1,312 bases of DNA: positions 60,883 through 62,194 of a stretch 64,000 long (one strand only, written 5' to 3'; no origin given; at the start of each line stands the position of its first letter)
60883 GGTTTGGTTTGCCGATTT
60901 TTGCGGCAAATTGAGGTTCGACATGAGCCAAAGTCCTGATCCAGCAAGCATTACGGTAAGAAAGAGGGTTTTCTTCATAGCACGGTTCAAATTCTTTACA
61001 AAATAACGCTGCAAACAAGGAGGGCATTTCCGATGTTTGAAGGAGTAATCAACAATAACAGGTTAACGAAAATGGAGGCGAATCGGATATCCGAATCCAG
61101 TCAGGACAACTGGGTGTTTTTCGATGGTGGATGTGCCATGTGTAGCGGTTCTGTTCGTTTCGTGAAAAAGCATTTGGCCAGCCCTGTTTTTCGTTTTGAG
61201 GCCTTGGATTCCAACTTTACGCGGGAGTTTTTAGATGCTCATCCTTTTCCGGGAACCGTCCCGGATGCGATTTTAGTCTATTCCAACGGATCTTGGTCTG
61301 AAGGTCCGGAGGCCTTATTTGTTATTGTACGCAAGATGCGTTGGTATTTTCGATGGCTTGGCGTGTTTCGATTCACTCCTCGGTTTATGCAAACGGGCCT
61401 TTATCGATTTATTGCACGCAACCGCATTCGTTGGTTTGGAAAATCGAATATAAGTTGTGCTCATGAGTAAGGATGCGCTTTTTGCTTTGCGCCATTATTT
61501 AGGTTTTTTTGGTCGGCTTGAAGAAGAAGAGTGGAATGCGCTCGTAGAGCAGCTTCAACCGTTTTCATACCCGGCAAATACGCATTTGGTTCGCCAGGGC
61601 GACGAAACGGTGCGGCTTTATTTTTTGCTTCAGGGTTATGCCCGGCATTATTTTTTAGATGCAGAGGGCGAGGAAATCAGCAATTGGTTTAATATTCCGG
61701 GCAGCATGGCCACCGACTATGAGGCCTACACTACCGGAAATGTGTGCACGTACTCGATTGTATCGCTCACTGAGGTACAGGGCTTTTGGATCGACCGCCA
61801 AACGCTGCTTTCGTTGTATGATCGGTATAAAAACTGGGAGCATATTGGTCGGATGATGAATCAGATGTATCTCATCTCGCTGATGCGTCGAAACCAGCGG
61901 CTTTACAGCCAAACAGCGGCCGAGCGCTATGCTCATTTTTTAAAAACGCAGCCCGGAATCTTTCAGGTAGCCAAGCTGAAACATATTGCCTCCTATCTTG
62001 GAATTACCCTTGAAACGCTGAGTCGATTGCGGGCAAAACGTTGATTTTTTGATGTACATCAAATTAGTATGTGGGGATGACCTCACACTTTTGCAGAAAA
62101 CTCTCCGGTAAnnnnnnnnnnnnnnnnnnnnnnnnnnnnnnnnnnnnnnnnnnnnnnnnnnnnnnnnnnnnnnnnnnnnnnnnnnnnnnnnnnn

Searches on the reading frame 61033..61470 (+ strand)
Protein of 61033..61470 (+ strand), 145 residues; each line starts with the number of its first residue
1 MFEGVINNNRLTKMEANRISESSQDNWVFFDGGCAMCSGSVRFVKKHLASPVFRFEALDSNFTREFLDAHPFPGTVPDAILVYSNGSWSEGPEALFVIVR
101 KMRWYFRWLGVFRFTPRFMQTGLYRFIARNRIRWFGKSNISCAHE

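Call 4: search_protein_families(library=pfam, proteins=[window:61033-61470:+], max_evalue=1)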
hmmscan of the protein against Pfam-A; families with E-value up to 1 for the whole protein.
window:61033-61470:+ (145 aa): 1 family
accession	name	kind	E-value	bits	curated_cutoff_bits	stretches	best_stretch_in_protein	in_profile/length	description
PF04134.17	DCC1-like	-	4.7e-19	70.1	27.8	1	28-137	1-113/113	DCC1-like thiol-disulfide oxidoreductase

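Call 5: search_protein_families(library=ncbifam, proteins=[window:61033-61470:+], max_evalue=1)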
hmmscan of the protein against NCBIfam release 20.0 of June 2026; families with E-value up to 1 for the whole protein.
window:61033-61470:+ (145 aa): 0 families

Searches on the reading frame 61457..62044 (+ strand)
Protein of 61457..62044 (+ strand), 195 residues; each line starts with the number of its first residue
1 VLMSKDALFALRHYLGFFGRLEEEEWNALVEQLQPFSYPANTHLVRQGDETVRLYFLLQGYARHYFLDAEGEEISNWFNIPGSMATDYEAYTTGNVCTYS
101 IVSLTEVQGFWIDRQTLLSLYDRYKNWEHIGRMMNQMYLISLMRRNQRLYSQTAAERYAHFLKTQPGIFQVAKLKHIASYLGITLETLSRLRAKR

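Call 4: search_protein_families(library=pfam, proteins=[window:61457-62044:+], max_evalue=1)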
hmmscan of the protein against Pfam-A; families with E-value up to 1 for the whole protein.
window:61457-62044:+ (195 aa): 4 families
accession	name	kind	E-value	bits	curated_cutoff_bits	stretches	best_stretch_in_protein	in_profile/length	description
PF00027.35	cNMP_binding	-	3.6e-10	40.1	27.5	1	37-124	3-89/89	Cyclic nucleotide-binding domain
PF00325.26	Crp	-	0.015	15.4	21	1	177-191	8-22/32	Bacterial regulatory proteins, crp family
PF13921.12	Myb_DNA-bind_6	-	0.041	14.5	22.9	1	113-145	5-38/60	Myb-like DNA-binding domain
PF13545.12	HTH_Crp_2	-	0.076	13.4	27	1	174-191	25-42/70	Crp-like helix-turn-helix domain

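Call 5: search_protein_families(library=ncbifam, proteins=[window:61457-62044:+], max_evalue=1)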
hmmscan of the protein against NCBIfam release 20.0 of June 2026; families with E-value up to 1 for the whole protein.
window:61457-62044:+ (195 aa): 8 families
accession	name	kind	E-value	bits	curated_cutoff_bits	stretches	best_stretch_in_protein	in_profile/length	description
NF006901.0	PRK09392.1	equivalog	0.00011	21.6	211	1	15-63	12-60/236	transcriptional activator FtrB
NF058543.1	ActPatMycb56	equivalog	0.00056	18.9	460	1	16-121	2-105/317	acetyltransferase Pat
NF008365.0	PRK11161.1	subfamily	0.00093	18.5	228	1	29-192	45-215/250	fumarate/nitrate reduction transcriptional regulator Fnr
TIGR03896.1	cyc_nuc_ocin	subfamily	0.0086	15.5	161.05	1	10-63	138-191/317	bacteriocin-type transport-associated protein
NF041163.2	encap_f2b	equivalog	0.011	14.9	400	1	22-129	84-191/450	family 2B encapsulin nanocompartment shell protein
NF008732.0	PRK11753.1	equivalog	0.034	13.6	266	1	26-74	16-64/214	cAMP-activated global transcriptional regulator CRP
NF050806.1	TransRegFixKCaul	equivalog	0.061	12.6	300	1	37-190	27-183/215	transcriptional regulator FixK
NF007707.0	PRK10402.1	subfamily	0.077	12.6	180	1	31-72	29-70/226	transcriptional regulator YeiL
